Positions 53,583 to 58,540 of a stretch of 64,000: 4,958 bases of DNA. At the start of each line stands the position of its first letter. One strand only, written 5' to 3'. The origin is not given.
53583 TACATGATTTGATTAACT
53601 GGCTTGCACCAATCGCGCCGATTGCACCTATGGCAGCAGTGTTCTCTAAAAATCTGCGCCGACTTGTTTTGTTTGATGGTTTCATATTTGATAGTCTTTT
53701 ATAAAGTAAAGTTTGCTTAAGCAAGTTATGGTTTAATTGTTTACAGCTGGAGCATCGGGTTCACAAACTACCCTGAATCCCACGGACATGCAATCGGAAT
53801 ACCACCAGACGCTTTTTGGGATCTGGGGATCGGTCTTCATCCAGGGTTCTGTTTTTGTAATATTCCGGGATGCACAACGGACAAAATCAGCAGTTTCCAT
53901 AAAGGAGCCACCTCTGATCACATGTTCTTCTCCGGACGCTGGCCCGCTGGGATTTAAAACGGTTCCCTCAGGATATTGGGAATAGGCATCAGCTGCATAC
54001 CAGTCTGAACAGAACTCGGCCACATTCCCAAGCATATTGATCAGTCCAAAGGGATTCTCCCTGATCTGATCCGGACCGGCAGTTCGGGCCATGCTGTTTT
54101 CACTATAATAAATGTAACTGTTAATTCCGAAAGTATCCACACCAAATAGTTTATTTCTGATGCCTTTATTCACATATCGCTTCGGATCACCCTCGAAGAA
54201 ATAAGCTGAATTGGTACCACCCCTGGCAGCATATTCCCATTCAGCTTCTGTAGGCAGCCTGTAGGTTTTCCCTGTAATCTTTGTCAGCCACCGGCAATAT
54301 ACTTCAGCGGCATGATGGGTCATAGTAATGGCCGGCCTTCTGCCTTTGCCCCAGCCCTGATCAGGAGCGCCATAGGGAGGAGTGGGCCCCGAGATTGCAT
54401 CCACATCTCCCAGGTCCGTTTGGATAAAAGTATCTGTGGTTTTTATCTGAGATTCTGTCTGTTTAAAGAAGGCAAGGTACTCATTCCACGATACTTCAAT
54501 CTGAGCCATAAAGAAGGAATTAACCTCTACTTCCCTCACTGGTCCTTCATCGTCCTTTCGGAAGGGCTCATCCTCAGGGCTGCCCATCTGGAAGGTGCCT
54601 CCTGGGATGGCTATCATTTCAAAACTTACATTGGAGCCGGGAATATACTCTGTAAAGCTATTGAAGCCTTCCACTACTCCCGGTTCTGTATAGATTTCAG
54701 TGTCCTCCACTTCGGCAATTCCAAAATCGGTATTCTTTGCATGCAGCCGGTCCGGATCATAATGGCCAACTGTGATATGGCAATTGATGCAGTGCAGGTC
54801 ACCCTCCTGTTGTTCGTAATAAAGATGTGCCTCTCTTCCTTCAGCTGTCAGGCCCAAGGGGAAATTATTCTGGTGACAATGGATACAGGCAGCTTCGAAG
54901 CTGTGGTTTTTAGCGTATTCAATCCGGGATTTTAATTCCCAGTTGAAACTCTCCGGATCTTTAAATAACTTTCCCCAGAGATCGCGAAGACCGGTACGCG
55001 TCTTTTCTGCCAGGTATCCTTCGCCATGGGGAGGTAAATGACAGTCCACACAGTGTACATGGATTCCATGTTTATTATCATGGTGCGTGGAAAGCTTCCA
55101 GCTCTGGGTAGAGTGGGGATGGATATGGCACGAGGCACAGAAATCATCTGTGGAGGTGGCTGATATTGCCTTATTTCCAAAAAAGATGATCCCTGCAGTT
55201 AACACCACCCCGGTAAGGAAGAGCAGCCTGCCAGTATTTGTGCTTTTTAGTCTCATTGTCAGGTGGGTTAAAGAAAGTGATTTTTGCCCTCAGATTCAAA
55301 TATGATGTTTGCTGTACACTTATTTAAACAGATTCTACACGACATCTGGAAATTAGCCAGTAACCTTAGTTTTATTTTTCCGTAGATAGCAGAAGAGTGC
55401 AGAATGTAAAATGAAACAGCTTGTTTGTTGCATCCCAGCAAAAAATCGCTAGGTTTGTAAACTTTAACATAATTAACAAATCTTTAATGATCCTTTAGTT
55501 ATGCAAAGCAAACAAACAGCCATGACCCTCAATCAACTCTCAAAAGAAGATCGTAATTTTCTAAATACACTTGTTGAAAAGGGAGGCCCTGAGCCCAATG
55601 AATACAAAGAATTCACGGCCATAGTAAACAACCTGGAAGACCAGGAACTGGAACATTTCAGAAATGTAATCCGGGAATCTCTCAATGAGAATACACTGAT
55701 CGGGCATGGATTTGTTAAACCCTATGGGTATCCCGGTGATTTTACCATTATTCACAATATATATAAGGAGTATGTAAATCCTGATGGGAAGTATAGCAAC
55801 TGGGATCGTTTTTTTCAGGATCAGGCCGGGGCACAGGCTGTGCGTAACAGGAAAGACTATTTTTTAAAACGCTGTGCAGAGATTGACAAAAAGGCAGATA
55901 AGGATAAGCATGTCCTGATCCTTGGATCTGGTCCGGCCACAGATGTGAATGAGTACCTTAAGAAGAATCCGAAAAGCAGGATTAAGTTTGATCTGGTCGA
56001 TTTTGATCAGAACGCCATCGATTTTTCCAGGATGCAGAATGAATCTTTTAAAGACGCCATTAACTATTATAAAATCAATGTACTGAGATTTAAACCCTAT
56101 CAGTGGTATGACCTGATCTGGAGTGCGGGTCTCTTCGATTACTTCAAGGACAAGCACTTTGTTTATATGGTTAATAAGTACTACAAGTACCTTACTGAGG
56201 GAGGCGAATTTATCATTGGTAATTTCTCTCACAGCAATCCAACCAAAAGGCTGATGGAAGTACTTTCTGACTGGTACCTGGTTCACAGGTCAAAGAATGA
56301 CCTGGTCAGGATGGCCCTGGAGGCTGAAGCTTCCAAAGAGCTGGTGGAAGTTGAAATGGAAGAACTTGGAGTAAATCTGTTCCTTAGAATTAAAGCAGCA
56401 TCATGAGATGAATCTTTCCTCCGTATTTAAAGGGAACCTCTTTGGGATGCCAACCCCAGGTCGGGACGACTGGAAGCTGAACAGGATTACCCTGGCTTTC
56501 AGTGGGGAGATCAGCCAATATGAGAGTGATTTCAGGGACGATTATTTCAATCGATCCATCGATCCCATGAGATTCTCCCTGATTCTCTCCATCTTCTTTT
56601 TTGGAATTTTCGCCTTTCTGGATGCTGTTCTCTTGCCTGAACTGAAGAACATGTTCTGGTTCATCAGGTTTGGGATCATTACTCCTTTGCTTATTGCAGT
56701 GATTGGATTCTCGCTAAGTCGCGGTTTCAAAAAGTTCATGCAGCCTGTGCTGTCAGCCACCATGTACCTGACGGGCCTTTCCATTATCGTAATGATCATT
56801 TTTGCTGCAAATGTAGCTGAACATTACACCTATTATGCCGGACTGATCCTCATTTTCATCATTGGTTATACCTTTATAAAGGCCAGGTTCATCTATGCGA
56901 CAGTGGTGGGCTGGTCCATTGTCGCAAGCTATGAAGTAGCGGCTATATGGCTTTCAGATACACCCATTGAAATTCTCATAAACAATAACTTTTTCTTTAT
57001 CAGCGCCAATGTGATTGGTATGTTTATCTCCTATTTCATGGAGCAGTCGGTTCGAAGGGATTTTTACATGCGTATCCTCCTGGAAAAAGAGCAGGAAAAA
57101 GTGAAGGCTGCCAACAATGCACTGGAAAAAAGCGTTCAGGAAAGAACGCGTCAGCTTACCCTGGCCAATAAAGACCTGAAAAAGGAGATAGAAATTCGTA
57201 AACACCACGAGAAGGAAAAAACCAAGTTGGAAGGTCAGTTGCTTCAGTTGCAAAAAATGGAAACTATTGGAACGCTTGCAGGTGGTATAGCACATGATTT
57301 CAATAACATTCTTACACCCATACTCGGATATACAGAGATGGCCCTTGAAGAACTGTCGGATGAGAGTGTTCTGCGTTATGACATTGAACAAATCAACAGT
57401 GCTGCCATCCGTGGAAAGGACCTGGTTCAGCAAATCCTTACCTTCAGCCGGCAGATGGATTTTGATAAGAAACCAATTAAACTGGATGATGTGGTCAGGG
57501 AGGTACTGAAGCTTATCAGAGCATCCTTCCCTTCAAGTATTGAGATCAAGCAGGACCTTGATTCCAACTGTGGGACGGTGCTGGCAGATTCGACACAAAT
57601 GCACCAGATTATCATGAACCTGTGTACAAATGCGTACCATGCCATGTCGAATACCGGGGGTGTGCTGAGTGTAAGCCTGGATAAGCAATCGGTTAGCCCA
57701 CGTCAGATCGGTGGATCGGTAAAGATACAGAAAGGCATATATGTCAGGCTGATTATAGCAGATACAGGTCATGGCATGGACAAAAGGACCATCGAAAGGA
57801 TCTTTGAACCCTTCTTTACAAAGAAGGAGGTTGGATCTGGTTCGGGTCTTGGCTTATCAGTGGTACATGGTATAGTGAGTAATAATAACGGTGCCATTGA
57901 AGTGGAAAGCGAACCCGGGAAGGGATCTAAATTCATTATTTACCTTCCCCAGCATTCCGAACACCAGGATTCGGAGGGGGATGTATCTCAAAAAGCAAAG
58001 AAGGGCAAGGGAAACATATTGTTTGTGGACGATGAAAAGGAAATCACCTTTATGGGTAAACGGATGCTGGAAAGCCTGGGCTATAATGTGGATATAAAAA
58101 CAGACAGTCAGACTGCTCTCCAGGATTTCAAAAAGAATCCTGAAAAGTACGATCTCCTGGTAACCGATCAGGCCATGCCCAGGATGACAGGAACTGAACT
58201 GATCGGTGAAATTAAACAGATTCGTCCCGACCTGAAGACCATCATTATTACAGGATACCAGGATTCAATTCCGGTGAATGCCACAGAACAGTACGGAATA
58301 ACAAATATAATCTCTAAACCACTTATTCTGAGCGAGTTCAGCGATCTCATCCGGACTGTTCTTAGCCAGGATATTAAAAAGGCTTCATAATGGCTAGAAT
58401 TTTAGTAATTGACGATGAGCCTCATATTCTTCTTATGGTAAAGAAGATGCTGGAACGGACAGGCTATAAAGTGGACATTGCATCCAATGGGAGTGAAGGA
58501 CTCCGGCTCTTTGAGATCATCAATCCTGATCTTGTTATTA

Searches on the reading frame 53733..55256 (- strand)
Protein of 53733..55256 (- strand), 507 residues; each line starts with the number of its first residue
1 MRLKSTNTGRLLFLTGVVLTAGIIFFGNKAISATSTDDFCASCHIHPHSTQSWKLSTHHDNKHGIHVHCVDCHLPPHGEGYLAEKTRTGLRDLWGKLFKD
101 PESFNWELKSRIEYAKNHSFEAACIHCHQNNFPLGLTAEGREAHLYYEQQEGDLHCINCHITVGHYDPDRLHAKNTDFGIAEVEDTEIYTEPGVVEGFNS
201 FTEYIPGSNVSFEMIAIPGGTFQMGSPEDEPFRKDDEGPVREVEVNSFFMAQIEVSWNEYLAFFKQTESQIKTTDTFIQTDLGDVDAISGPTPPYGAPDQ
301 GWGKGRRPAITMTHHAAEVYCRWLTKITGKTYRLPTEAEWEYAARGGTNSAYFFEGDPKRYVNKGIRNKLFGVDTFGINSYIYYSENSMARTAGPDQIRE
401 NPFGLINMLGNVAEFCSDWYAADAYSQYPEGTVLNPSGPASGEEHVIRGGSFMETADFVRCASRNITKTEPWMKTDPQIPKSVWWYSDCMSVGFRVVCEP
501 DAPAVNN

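Call 67: search_protein_families(library=pfam, proteins=[window:53733-55256:-], max_evalue=0.001)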
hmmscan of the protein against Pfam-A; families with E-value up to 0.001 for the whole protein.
window:53733-55256:- (507 aa): 2 families
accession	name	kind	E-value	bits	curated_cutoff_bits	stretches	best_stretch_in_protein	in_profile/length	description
PF03781.23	FGE-sulfatase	-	2.9e-44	152.1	23.3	1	213-466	4-239/255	Sulfatase-modifying factor enzyme 1-like domain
PF03264.19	Cytochrom_NNT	-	4.5e-28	98.6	24.1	1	11-169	10-173/174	NapC/NirT cytochrome c family, N-terminal region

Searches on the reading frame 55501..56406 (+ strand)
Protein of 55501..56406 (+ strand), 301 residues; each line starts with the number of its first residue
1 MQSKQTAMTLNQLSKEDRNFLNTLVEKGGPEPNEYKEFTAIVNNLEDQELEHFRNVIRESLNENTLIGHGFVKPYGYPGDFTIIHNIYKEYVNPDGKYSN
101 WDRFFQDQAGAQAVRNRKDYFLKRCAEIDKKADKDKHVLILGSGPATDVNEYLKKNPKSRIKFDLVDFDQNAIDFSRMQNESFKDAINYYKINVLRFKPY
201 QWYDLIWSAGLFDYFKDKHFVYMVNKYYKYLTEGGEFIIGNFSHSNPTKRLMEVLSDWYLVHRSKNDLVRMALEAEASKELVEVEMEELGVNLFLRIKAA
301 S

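Call 67: search_protein_families(library=pfam, proteins=[window:55501-56406:+], max_evalue=0.001)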
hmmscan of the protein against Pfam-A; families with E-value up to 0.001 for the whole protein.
window:55501-56406:+ (301 aa): 3 families
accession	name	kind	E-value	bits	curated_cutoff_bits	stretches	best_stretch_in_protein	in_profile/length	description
PF05891.18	Methyltransf_PK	-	3.1e-05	24.1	27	1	161-247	79-167/218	AdoMet dependent proline di-methyltransferase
PF08242.18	Methyltransf_12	-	4.8e-05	24.5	30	1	139-236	1-97/98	Methyltransferase domain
PF13649.12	Methyltransf_25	-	8.4e-05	23.6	27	1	138-235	1-97/97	Methyltransferase domain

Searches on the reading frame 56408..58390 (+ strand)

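Call 67: search_protein_families(library=pfam, proteins=[window:56408-58390:+], max_evalue=0.001)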
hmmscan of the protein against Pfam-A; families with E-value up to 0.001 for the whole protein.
window:56408-58390:+ (660 aa): 3 families
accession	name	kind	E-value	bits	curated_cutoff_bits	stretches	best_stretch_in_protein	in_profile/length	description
PF02518.31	HATPase_c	-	5.2e-22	78.8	26.4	1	394-515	2-109/111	Histidine kinase-, DNA gyrase B-, and HSP90-like ATPase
PF00072.30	Response_reg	-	6.6e-19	68.6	30.2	1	537-646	1-108/111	Response regulator receiver domain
PF00512.31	HisKA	-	1.2e-09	38.5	26.9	1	289-348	4-62/66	His Kinase A (phospho-acceptor) domain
